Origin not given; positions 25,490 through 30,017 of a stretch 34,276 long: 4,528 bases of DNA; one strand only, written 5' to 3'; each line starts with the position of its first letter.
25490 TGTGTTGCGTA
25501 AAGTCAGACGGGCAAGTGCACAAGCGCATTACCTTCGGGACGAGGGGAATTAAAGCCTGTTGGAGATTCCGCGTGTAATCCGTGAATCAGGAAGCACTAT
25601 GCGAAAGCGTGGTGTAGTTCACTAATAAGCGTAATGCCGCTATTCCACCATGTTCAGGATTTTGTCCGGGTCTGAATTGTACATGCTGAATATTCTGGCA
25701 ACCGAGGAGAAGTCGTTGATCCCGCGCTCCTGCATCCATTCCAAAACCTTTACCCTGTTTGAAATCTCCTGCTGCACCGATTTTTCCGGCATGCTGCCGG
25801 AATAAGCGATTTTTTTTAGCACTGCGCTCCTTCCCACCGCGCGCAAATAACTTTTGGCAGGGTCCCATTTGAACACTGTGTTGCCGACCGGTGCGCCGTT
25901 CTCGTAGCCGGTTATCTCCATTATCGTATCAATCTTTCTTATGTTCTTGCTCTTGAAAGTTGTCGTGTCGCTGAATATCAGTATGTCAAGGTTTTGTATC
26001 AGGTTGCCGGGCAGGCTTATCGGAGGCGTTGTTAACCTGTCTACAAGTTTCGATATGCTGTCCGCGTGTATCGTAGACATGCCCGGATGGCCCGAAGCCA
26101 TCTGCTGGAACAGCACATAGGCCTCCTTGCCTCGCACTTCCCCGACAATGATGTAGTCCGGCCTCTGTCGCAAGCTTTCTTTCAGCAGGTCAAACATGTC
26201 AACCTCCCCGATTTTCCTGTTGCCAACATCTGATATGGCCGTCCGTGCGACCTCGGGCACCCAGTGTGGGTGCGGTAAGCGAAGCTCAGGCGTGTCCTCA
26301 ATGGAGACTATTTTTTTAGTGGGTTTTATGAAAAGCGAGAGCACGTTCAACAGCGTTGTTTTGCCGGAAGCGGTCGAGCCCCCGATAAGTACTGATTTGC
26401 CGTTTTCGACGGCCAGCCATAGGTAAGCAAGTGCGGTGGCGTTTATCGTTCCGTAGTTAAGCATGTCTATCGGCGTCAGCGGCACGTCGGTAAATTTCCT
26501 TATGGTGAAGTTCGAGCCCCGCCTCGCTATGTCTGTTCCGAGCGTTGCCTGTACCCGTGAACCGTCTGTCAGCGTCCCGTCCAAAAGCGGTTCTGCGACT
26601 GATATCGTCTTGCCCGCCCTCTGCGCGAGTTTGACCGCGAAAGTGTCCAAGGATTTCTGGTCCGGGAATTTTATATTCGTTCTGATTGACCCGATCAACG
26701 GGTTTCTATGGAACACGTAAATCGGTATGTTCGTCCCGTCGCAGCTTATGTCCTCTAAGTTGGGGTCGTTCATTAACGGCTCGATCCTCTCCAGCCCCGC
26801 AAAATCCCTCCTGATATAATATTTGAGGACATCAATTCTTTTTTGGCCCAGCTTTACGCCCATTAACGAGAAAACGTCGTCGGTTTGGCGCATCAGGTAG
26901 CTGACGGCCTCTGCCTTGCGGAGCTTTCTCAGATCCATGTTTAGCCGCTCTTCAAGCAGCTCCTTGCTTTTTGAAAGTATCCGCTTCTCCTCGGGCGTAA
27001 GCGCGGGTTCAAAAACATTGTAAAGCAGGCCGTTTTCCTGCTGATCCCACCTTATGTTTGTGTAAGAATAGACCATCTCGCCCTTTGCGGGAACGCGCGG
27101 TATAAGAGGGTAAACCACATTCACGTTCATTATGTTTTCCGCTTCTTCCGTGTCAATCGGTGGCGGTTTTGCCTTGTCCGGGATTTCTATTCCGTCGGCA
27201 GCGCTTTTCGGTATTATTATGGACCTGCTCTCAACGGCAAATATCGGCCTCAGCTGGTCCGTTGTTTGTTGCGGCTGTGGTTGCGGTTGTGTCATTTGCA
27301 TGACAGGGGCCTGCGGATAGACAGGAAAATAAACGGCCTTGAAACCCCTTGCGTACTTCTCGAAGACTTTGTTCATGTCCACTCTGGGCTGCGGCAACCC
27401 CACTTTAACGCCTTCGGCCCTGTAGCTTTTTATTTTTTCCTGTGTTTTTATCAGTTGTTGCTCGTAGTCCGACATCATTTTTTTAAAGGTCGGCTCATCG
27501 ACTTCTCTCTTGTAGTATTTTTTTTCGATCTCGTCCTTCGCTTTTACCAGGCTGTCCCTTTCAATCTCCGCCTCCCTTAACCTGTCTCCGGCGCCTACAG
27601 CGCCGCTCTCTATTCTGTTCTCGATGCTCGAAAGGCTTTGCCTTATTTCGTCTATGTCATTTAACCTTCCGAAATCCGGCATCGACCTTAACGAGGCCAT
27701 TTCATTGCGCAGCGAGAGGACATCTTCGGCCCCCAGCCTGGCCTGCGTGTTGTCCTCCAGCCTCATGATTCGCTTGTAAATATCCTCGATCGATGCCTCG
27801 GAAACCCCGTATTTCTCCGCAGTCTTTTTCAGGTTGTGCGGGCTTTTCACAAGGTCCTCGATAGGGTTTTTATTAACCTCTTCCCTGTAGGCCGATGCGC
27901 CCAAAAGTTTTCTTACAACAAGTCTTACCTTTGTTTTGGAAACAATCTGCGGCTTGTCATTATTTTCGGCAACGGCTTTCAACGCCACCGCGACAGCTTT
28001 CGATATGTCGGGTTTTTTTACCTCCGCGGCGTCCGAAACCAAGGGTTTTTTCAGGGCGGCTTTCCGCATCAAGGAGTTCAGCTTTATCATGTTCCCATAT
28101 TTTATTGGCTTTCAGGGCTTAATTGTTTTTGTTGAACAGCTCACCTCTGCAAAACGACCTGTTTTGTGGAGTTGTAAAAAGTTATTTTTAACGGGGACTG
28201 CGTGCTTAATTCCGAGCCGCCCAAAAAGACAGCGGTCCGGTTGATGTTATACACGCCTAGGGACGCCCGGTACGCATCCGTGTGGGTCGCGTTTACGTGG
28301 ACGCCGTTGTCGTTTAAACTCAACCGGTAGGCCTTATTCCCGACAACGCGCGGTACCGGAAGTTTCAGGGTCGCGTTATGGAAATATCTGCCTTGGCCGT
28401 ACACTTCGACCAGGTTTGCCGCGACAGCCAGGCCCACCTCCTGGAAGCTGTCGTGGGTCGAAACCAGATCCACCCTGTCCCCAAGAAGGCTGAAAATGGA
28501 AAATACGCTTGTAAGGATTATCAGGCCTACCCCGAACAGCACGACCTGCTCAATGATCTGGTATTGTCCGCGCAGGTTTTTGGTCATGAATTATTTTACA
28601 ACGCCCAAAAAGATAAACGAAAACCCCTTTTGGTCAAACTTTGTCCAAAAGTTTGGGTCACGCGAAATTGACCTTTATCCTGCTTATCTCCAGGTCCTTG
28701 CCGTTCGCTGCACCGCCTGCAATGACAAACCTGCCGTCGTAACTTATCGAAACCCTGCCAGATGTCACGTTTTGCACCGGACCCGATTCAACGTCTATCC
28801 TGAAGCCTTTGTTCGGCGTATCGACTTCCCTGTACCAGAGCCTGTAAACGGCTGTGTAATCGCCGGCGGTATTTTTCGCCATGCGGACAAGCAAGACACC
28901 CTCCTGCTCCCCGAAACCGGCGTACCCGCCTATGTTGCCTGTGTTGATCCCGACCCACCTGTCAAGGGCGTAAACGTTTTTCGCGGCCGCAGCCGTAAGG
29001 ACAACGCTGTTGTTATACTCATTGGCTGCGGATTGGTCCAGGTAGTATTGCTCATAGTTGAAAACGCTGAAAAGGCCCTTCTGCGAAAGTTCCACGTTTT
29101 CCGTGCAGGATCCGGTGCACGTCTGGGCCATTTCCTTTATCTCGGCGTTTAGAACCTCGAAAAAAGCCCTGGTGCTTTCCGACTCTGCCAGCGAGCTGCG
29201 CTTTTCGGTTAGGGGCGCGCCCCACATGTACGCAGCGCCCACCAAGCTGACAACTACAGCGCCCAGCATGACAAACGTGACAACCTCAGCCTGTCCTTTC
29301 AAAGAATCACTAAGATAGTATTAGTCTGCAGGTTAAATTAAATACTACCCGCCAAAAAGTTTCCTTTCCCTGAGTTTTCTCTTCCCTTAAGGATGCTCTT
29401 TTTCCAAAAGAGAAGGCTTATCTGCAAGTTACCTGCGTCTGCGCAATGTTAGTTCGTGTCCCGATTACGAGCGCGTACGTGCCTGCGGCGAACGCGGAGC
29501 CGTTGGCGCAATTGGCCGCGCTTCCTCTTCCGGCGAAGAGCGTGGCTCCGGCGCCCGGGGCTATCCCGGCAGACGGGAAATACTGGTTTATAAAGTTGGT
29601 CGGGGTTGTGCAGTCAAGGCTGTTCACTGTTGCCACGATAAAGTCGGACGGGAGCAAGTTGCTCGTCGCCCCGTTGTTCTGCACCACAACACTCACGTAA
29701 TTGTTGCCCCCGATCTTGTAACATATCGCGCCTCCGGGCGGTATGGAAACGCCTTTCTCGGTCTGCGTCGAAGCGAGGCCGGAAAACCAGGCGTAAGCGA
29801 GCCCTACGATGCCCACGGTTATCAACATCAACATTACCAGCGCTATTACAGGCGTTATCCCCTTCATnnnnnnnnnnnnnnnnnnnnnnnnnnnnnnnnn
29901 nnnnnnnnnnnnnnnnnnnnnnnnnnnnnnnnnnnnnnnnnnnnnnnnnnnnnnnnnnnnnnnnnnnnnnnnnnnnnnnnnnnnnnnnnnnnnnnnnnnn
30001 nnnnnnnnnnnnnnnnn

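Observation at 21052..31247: Atypical archaeal type IV pilus-like locus (about 10 kb, 13 co-oriented genes)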

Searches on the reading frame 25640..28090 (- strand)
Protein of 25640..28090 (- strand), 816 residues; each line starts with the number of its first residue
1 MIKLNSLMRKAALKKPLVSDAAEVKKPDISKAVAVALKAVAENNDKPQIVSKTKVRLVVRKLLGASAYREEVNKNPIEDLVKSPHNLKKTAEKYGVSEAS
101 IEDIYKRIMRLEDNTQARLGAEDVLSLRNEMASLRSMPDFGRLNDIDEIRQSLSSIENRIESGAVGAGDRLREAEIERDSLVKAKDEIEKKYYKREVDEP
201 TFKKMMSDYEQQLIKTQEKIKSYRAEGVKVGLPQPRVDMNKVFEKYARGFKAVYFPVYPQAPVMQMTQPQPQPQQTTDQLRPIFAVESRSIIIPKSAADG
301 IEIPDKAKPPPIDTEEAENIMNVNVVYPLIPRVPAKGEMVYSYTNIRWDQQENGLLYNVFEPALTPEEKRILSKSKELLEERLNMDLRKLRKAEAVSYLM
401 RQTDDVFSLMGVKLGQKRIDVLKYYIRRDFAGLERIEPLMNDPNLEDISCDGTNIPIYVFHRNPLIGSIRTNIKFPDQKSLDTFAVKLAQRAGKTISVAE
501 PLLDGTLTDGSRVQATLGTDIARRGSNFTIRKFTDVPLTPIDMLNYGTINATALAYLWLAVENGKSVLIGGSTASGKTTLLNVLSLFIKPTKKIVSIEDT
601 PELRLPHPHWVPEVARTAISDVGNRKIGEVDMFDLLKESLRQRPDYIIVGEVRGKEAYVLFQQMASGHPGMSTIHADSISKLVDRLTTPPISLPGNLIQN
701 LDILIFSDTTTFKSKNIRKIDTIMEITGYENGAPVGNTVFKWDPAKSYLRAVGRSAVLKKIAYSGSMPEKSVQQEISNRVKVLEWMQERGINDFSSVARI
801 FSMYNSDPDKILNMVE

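Call 3: search_protein_families(library=pfam, max_evalue=0.1, proteins=[window:25640-28090:-])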
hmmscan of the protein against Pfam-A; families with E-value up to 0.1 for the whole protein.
window:25640-28090:- (816 aa): 8 families
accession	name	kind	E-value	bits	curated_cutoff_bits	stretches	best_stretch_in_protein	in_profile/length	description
PF00437.27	T2SSE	-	6.1e-30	104.5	24.9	1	502-688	72-257/370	Type II/IV secretion system protein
PF06414.18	Zeta_toxin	-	0.00057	19.8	22.3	1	565-610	17-61/199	Zeta toxin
PF00005.33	ABC_tran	-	0.0006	20.9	25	1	559-601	6-48/137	ABC transporter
PF12181.14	MogR_DNAbind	-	0.0013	19.1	25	0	307-385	26-102/151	DNA binding domain of the motility gene repressor (MogR)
PF13555.12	AAA_29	-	0.023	14.9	27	1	541-593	4-51/61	P-loop containing region of AAA domain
PF18443.6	Tli4_N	-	0.039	14.6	26.5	0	760-806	30-75/138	Tle cognate immunity protein 4 N-terminal domain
PF13542.12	HTH_Tnp_ISL3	-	0.06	13.3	27.4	0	79-108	22-50/51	Helix-turn-helix domain of transposase family ISL3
PF13521.12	AAA_28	-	0.061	14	27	0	567-635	2-53/164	AAA domain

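Call 6: search_protein_families(library=ncbifam, max_evalue=0.1, proteins=[window:25640-28090:-])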
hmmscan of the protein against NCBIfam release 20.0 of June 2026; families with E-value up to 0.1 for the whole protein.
window:25640-28090:- (816 aa): 61 families (the best 25 are shown)
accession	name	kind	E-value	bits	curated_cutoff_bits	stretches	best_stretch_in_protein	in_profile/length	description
NF058587.1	archaellum_moto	equivalog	5.5e-114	381.8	550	1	347-803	60-516/527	archaellum flagellar ATPase motor FlaI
NF053672.1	bindosome_BasE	exception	2.5e-59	201.4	1000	1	357-806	64-509/512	bindosome assembly system ATPase subunit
TIGR03819.1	heli_sec_ATPase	hypoth_equivalog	2e-49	168.7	373.15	1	410-687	29-298/340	TadA family conjugal transfer-associated ATPase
TIGR02788.1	VirB11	equivalog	2.5e-36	125.3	249.95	1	442-687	4-263/308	P-type DNA transfer ATPase VirB11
TIGR02782.1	TrbB_P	equivalog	8.1e-30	104.1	304.55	1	487-732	60-299/303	P-type conjugative transfer ATPase TrbB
NF010469.0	PRK13894.1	subfamily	4.4e-28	98.5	508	1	488-733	74-314/320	conjugal transfer ATPase TrbB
NF010475.0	PRK13900.1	equivalog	5.5e-27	94.7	389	2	556-686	152-279/333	type IV secretion system ATPase VirB11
NF010407.0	PRK13833.1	subfamily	5.6e-20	72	499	1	499-732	80-306/323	conjugal transfer protein TrbB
NF010425.0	PRK13851.1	equivalog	1.1e-19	70.5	461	1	555-677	153-271/344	type IV secretion system protein VirB11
NF041000.1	ATPase_ComGA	equivalog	4.5e-15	55.4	300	1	567-688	131-244/267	competence type IV pilus ATPase ComGA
TIGR01420.1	pilT_fam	subfamily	2.9e-11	43.2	319.1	1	567-687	125-240/343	PilT/PilU family type 4a pilus ATPase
NF007755.0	PRK10436.1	equivalog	6.2e-11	41.6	617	1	554-688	208-334/465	type II secretion system protein GspE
TIGR02525.1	plasmid_TraJ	equivalog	7.7e-11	41.6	368.3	1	568-687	153-270/372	plasmid transfer ATPase TraJ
TIGR02533.1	type_II_gspE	equivalog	9.7e-11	41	630.25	1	567-687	246-357/486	type II secretion system ATPase GspE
TIGR02538.1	type_IV_pilB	equivalog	5.8e-10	38.4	675.65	1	567-687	319-430/564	type IV-A pilus assembly ATPase PilB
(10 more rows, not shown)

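Call 7: find_encoding_contigs(protein=window:25640-28090:-, flank=10000, max_places=6)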
Protein window:25640-28090:- (816 aa): 2 contigs read that carry it; 2 places shown.
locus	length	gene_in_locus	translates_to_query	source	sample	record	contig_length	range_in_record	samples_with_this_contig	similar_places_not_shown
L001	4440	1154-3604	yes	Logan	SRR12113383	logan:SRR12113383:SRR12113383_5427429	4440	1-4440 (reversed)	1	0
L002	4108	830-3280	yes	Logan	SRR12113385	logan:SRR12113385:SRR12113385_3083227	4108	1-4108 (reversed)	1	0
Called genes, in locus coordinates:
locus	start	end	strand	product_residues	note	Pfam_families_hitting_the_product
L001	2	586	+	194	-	?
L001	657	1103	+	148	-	-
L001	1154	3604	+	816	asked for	PF00437:T2SSE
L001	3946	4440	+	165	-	?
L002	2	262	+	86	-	?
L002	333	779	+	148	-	-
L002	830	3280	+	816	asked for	PF00437:T2SSE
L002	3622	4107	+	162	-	?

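Call 8: find_related_loci(query=window:25640-28090:-, collection=genome_contigs, flank=10000)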
Query window:25640-28090:- (816 aa) in genome_contigs; peptide patterns used: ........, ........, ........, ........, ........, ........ (x = any residue, [..] = any of these).
63 stretches matched a pattern; 26 encode a relative of the query (tblastn E <= 1e-3); 25 distinct loci.
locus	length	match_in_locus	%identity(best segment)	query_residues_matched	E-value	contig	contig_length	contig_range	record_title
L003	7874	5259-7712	82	1-816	0e+0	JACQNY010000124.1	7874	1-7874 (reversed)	MAG: Candidatus Aenigmatarchaeota archaeon isolate NC_groundwater_1267_Ag_S-0.2um_45_36 S_p2_S4_coassembly_k141_3650893,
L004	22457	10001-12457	76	1-816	0e+0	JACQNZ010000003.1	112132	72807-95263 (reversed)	MAG: Candidatus Aenigmatarchaeota archaeon isolate NC_groundwater_1268_Ag_S-0.2um_49_229 S_p2_S4_coassembly_k141_1642492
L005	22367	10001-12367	72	28-816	0e+0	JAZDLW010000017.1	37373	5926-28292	MAG: Candidatus Aenigmatarchaeota archaeon isolate MEGAHIT-group-0.621 k141_18560920, whole genome shotgun sequence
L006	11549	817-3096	57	74-816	0e+0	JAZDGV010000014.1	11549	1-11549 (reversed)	MAG: Candidatus Aenigmatarchaeota archaeon isolate MEGAHIT-group-0.285 k141_8589871, whole genome shotgun sequence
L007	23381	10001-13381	71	1-600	0e+0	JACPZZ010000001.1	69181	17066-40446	MAG: Candidatus Aenigmatarchaeota archaeon isolate NC_groundwater_903_Pr1_S-0.2um_45_27 Montesol18-Sp2_coassembly_scaffo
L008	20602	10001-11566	56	294-815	0e+0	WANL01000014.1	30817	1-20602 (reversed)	MAG: Candidatus Aenigmatarchaeota archaeon isolate S140_133_esom k151_41159, whole genome shotgun sequence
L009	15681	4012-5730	51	240-815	0e+0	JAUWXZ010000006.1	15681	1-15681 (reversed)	MAG: Candidatus Aenigmatarchaeota archaeon isolate CSMAG_2697 CSMAG_2697_k141_2483823_length_15681_cov_7.0000, whole gen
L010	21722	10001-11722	50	241-815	0e+0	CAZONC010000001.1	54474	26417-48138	MAG TPA_asm: uncultured archaeon isolate SRP104967_co1_72 genome assembly, contig: NODE_159_length_54474_cov_14.698304,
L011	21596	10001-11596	52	282-815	0e+0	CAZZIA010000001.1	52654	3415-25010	MAG TPA_asm: uncultured archaeon isolate binchicken_co387_65 genome assembly, contig: NODE_245_length_52654_cov_6.212666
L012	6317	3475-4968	54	321-816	3e-178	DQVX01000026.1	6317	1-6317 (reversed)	MAG TPA_asm: Nanoarchaeota archaeon isolate SZUA-1535 k95_436928, whole genome shotgun sequence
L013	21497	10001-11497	52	317-815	4e-170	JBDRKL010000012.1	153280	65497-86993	MAG: archaeon isolate MEGAHIT-group-1.702 k141_6940595, whole genome shotgun sequence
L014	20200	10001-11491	50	314-808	5e-170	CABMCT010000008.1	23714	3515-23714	uncultured archaeon isolate LFW-46 genome assembly, contig: LFW46_16, whole genome shotgun sequence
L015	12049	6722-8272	55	300-816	0e+0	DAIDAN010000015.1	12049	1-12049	MAG TPA_asm: Candidatus Aenigmatarchaeota archaeon isolate clean1842 NODE_15_length_12049_cov_12.499623, whole genome sh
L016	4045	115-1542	52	342-816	9e-166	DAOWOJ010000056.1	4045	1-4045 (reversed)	MAG TPA_asm: Candidatus Aenigmatarchaeota archaeon isolate CSMAG_3051 CSMAG_3051_k141_5166244_length_4045_cov_10.0000, w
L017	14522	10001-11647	39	268-815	8e-115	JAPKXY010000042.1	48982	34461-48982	MAG: Methanoregula sp. isolate LacPavin_0920_SED4_MAG_53_17 LacPavin_0920_SED4_scaffold_68855, whole genome shotgun sequ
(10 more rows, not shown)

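Call 32: search_solved_structures(query=window:25640-28090:-, max_evalue=1e-10)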
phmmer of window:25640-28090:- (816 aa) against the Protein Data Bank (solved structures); distinct sequences matched with E-value up to 1e-10: 9.
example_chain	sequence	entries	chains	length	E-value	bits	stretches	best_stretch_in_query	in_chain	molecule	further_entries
2oap_1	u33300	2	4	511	4.1e-108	365.8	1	352-813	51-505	Type II secretion system protein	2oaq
4ii7_A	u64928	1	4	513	3e-77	263.7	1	342-750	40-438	FlaI ATPase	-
4ihq_A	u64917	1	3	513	2e-76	261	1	342-750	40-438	FlaI ATPase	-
8rkd_E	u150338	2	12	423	4.9e-40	140.7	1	410-742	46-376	Pilus assembly ATPase CpaF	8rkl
8rjf_A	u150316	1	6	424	4.9e-40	140.7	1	410-742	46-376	Pilus assembly ATPase CpaF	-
9e24_A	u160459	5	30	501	1e-39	139.6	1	410-742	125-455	CpaF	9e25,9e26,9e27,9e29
6bge_A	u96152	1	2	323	1.7e-17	66.2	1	483-687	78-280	VirB11-like protein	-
1g6o_A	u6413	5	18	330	1.7e-17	66.1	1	483-687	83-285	CAG-ALPHA | virB11 homolog | Cag-alfa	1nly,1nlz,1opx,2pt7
2gza_A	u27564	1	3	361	1.4e-15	59.8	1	513-687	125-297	Type IV secretion system protein VirB11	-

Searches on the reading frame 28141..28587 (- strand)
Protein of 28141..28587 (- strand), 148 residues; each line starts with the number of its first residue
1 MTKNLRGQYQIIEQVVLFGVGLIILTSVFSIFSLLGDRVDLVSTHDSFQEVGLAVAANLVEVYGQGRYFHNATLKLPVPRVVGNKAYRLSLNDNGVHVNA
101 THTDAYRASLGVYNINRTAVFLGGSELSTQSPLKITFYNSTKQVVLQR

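Call 3: search_protein_families(library=pfam, max_evalue=0.1, proteins=[window:28141-28587:-])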
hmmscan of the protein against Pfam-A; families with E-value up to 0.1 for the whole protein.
window:28141-28587:- (148 aa): 0 families

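Call 6: search_protein_families(library=ncbifam, max_evalue=0.1, proteins=[window:28141-28587:-])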
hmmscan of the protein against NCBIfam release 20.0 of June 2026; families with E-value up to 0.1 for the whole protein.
window:28141-28587:- (148 aa): 0 families

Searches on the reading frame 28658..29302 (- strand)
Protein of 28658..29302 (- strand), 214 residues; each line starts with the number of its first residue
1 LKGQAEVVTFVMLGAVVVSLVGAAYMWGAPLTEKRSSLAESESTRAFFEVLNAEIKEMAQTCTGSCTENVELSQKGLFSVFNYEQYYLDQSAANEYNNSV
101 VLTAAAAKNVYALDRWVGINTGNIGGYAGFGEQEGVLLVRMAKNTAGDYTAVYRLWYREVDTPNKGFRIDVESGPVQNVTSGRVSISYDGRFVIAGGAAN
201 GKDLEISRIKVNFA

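Call 3: search_protein_families(library=pfam, max_evalue=0.1, proteins=[window:28658-29302:-])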
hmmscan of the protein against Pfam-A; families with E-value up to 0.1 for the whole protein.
window:28658-29302:- (214 aa): 1 family
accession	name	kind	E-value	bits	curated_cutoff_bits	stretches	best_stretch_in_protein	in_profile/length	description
PF23960.2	DUF7289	-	0.00011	22.3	27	1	3-77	2-76/238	Family of unknown function (DUF7289)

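Call 6: search_protein_families(library=ncbifam, max_evalue=0.1, proteins=[window:28658-29302:-])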
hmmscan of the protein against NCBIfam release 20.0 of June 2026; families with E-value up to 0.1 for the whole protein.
window:28658-29302:- (214 aa): 1 family
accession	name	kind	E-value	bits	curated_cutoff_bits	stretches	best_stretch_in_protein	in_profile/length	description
NF033556.1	MerTP_fusion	equivalog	0.098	12.3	180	0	15-109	87-177/186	mercuric transport protein MerTP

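Call 37: search_protein_families(library=pfam, alignment_id=A2, max_evalue=0.01)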
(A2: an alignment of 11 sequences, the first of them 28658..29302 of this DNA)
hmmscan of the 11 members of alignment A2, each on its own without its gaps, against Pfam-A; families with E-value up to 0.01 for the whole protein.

A. member 1, window:28658-29302:- (214 aa): 1 family
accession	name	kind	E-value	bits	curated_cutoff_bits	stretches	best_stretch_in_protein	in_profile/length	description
PF23960.2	DUF7289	-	0.00011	22.3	27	1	3-77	2-76/238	Family of unknown function (DUF7289)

B. families by the number of members that match (of 11 scanned): 2 families
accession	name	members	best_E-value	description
PF23960.2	DUF7289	5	2.9e-10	Family of unknown function (DUF7289)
PF21308.3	C3_CUB2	1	9.5e-05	Complement component 3, CUB domain, second segment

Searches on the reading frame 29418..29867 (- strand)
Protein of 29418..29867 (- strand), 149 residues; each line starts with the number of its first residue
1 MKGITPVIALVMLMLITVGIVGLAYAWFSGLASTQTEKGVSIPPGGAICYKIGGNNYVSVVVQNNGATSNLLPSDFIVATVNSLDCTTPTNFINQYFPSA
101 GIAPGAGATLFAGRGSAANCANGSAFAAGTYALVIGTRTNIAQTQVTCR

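Call 3: search_protein_families(library=pfam, max_evalue=0.1, proteins=[window:29418-29867:-])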
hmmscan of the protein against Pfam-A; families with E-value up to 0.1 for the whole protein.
window:29418-29867:- (149 aa): 0 families

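Call 6: search_protein_families(library=ncbifam, max_evalue=0.1, proteins=[window:29418-29867:-])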
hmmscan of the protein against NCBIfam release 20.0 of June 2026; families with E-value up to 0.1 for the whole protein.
window:29418-29867:- (149 aa): 2 families
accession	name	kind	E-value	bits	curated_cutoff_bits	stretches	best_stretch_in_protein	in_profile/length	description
NF046073.1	UpsA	equivalog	2e-07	31.2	130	1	1-111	1-101/136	pilin subunit UpsA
TIGR02537.2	arch_flag_Nterm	domain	0.041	13.4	20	1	2-31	3-32/33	archaellin/type IV pilin N-terminal domain-containing protein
